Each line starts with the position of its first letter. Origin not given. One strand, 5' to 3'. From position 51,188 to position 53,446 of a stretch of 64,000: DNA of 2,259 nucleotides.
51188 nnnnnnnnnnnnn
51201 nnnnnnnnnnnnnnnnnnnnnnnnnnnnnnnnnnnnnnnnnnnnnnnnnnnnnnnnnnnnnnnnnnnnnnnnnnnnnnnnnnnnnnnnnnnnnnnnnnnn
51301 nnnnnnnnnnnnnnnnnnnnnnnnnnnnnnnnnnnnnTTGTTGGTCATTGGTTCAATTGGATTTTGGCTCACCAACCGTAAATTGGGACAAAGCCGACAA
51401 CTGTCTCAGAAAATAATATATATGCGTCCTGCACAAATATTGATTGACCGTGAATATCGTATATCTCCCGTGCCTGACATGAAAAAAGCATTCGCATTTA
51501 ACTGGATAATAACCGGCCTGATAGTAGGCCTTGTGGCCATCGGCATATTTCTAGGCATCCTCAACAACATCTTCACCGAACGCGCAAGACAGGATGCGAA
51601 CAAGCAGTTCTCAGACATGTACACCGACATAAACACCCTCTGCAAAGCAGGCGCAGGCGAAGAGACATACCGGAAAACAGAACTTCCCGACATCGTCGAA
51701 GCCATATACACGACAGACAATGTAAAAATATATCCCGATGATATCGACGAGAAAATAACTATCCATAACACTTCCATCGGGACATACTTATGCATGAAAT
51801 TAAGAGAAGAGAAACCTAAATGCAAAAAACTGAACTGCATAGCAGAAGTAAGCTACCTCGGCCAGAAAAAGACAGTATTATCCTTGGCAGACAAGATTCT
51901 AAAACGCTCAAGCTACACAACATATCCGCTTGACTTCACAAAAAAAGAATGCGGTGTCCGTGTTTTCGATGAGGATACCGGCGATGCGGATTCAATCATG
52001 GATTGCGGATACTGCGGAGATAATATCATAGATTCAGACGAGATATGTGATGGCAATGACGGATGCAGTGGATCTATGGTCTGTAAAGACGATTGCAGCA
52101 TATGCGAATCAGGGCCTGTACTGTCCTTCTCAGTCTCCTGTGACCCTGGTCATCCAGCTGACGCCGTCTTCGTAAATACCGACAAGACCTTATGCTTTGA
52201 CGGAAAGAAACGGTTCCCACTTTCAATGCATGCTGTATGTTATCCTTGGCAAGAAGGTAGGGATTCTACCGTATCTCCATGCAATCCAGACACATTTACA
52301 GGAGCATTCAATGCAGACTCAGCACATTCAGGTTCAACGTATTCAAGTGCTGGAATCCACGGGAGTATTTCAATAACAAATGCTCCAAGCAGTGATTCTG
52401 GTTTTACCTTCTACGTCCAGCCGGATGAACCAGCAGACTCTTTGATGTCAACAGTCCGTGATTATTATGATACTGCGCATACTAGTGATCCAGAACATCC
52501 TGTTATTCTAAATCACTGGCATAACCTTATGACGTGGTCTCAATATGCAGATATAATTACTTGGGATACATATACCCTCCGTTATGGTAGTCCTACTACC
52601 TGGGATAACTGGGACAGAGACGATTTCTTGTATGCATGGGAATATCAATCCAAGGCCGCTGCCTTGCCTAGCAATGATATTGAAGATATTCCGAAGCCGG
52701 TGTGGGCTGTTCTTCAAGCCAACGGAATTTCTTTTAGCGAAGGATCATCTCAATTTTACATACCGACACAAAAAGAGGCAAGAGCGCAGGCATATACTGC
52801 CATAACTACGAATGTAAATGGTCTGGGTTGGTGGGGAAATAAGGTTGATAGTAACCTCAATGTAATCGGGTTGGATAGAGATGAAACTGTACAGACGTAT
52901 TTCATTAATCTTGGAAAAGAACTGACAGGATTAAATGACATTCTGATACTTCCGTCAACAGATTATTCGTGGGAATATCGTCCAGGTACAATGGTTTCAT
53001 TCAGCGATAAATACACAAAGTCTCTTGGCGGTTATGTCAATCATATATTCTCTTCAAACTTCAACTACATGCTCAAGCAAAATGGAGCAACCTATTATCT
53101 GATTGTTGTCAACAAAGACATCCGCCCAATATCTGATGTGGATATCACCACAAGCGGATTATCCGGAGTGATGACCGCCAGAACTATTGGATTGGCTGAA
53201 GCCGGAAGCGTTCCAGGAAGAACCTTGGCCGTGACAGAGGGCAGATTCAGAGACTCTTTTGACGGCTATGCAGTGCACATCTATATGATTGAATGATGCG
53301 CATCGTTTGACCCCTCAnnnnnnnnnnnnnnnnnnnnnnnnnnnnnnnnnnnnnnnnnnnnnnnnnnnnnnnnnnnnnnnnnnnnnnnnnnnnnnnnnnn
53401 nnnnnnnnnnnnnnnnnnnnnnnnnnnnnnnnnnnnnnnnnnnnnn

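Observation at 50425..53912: Composite IS6-family structure (degenerate full copy, cargo, inverted truncated copy) flanked by a 7/8-bp target-site duplication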

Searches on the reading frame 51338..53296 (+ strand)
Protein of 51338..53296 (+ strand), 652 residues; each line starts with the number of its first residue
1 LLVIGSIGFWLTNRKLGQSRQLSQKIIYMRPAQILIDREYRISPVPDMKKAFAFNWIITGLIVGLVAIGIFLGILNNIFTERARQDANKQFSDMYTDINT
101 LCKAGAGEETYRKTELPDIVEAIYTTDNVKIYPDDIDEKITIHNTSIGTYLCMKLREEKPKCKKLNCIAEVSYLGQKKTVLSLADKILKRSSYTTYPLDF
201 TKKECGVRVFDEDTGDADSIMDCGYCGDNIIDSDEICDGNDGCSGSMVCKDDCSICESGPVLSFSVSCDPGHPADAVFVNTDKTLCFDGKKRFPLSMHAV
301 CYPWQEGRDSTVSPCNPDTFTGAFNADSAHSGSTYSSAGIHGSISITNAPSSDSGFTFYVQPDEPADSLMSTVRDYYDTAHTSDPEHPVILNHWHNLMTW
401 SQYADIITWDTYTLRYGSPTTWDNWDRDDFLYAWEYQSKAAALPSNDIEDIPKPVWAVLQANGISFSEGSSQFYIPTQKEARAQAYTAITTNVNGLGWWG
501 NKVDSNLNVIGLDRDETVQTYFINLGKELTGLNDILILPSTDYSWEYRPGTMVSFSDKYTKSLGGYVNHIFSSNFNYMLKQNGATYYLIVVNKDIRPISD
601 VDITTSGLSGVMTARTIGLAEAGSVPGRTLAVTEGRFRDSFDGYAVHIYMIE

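Call 8: search_protein_families(library=pfam, proteins=[window:51338-53296:+], max_evalue=0.1)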
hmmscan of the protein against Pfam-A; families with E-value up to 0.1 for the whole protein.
window:51338-53296:+ (652 aa): 2 families
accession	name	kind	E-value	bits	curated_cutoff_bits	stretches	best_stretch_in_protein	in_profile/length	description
PF15849.10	DUF4722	-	0.045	13.9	27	1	96-131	85-120/167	Domain of unknown function (DUF4722)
PF16820.11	PKD_3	-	0.099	12.9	26.3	0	33-64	14-45/68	PKD-like domain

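Call 9: search_protein_families(library=ncbifam, proteins=[window:51338-53296:+], max_evalue=0.1)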
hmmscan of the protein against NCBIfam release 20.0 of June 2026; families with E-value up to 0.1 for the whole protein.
window:51338-53296:+ (652 aa): 0 families

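Call 11: find_encoding_contigs(protein=window:51479-53296:+, flank=10000, max_places=10)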
Protein window:51479-53296:+ (605 aa): no gene with exactly this product is on record in the collection.

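Call 20: find_homologous_proteins(query=window:51479-53296:+, max_evalue=0.001)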
Query window:51479-53296:+ (605 aa): 14 proteins with E <= 0.001 among 8000 candidates.
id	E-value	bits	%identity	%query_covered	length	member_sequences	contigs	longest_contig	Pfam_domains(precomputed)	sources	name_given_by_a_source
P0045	0.0e+0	1420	100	100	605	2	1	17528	-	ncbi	ncbi:MAG: hypothetical protein V1718_05570 [archaeon]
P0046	2.9e-81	292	43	63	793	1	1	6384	PF02018.24,PF22637.3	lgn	-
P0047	4.5e-76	275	41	63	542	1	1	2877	PF09136.17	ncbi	-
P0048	4.6e-72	262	39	63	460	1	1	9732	-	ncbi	-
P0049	5.2e-71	258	40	62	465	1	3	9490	-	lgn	-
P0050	2.5e-65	239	38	62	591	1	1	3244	-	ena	-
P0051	3.6e-63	232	36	62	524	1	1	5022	PF02368.25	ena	-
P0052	6.4e-60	222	62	28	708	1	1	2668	PF00150.25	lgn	-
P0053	6.5e-60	222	35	65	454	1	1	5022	-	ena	-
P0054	2.0e-59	220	63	27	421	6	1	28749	-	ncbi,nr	ncbi:MAG: hypothetical protein U9Q92_05475 [archaeon]|nr:hypothetical protein [archaeon]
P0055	7.5e-59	218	36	62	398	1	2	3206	-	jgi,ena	-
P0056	5.5e-58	215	57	27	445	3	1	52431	-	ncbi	-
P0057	1.4e-55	207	55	27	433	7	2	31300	-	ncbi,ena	-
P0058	2.2e-51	193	55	28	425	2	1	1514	-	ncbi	-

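Call 46: predict_structure(alignment_id=A2)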
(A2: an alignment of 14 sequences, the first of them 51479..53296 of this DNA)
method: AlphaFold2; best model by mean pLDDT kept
length: 605 residues; sequences in the alignment: 14
mean_pLDDT: 69.9   pTM: 0.60
mean pLDDT of the five models: 69.9, 64.2, 62.9, 60.9, 60.8
residues with pLDDT >= 90: 101; 70-90: 261; 50-70: 121; < 50: 122
segments of 3 or more residues with pLDDT < 50: 133-141, 157-218, 249-290, 369-375
pLDDT, mean of each block of 10 residues (from residue 1): 57 74 76 84 89 72 71 84 77 75 87 87 72 49 63 51 30 28 30 31 28 38 64 73 58 41 40 38 37 63 62 79 90 87 87 91 66 53 84 85 87 64 66 87 86 62 70 77 76 90 93 69 80 92 93 94 92 67 93 91 94
secondary structure, 60 per line:
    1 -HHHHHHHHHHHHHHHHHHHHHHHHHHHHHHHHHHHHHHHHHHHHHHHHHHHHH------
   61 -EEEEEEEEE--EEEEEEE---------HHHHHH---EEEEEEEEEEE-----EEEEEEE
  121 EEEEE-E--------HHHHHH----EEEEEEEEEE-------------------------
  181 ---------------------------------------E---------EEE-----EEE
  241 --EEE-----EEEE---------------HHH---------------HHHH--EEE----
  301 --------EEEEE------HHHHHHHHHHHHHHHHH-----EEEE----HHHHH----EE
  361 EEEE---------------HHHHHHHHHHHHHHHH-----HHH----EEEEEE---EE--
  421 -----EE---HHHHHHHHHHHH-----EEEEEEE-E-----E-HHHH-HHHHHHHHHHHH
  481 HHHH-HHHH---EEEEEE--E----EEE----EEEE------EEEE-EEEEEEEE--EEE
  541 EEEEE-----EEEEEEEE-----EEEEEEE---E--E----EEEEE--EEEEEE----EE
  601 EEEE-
elements in order: H2-54 E62-70 E73-79 H89-94 E98-108 E114-125 H136-141 E146-155 E230-232 E238-240 E243-245 E251-254 H288-291 E294-296 E309-313 H320-336 E342-345 H350-354 E359-364 H380-395 E408-413 H431-442 E448-454 H464-467 H469-484 H486-489 E493-498 E506-508 E513-516 E523-526 E528-535 E538-545 E551-558 E564-570 E582-586 E589-594 E599-604

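Call 48: fold_search(model_id=the predicted structure, library=pdb)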
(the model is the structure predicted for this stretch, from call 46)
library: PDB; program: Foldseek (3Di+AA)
matches with E <= 10: 1252; with E <= 0.001: 356
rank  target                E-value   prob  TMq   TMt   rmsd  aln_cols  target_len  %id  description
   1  3kl0_A                2.7e-08  1.00  0.19  0.26  13.2       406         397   10  Crystal structure of the glucuronoxylan xylanohydrolase XynC from Bacillus subtilis (released 2010-12-08)
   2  3kl3_B                6.7e-08  1.00  0.19  0.28  12.7       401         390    9  Crystal structure of Ligand bound XynC (released 2010-12-08)
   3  1j0h_A                9.9e-08  1.00  0.30  0.30   6.9       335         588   11  Crystal structure of Bacillus stearothermophilus neopullulanase (released 2003-01-28)
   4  3kl3_C                1.1e-07  1.00  0.19  0.27  13.0       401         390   10  Crystal structure of Ligand bound XynC (released 2010-12-08)
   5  3ug3_D                1.2e-07  1.00  0.26  0.31   9.3       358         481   11  Crystal structure of alpha-L-arabinofuranosidase from Thermotoga maritima ligand free form (released 2012-03-07)
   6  4qaw_B                1.6e-07  1.00  0.26  0.29   8.9       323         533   10  Structure of modular Xyn30D from Paenibacillus barcinonensis (released 2014-10-08)
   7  3s2c_A                1.7e-07  1.00  0.28  0.34   8.7       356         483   10  Structure of the thermostable GH51 alpha-L-arabinofuranosidase from Thermotoga petrophila RKU-1 (released 2012-02-01)
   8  3ug3_A                1.7e-07  1.00  0.26  0.31   9.2       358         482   11  Crystal structure of alpha-L-arabinofuranosidase from Thermotoga maritima ligand free form (released 2012-03-07)
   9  9vdw_B                2.0e-07  1.00  0.28  0.35   7.3       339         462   10  Structure of truncated loopA and loopB mutants from the human gut flora K. grimontii Apg (released 2025-09-03)
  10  3kl0_C                2.0e-07  1.00  0.20  0.28  13.0       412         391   10  Crystal structure of the glucuronoxylan xylanohydrolase XynC from Bacillus subtilis (released 2010-12-08)
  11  4e2o_A                2.6e-07  1.00  0.32  0.41   6.2       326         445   11  Crystal structure of alpha-amylase from Geobacillus thermoleovorans, GTA, complexed with acarbose (released 2013-03-13)
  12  4qaw_H                2.7e-07  1.00  0.22  0.24  11.8       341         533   12  Structure of modular Xyn30D from Paenibacillus barcinonensis (released 2014-10-08)
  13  9v0i                  2.9e-07  1.00  0.30  0.30   6.7       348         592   10  Apg mutant enzyme D448N of the human gut flora K. grimontii TD1 acarbose hydrolase (released 2025-09-03)
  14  3kl3_A                2.9e-07  1.00  0.25  0.36   9.0       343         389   12  Crystal structure of Ligand bound XynC (released 2010-12-08)
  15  21jh                  3.9e-07  1.00  0.31  0.31  11.9       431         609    9  Faecalibacterium duncaniae branching enzyme FdBE2 unliganded form (released 2025-12-31)
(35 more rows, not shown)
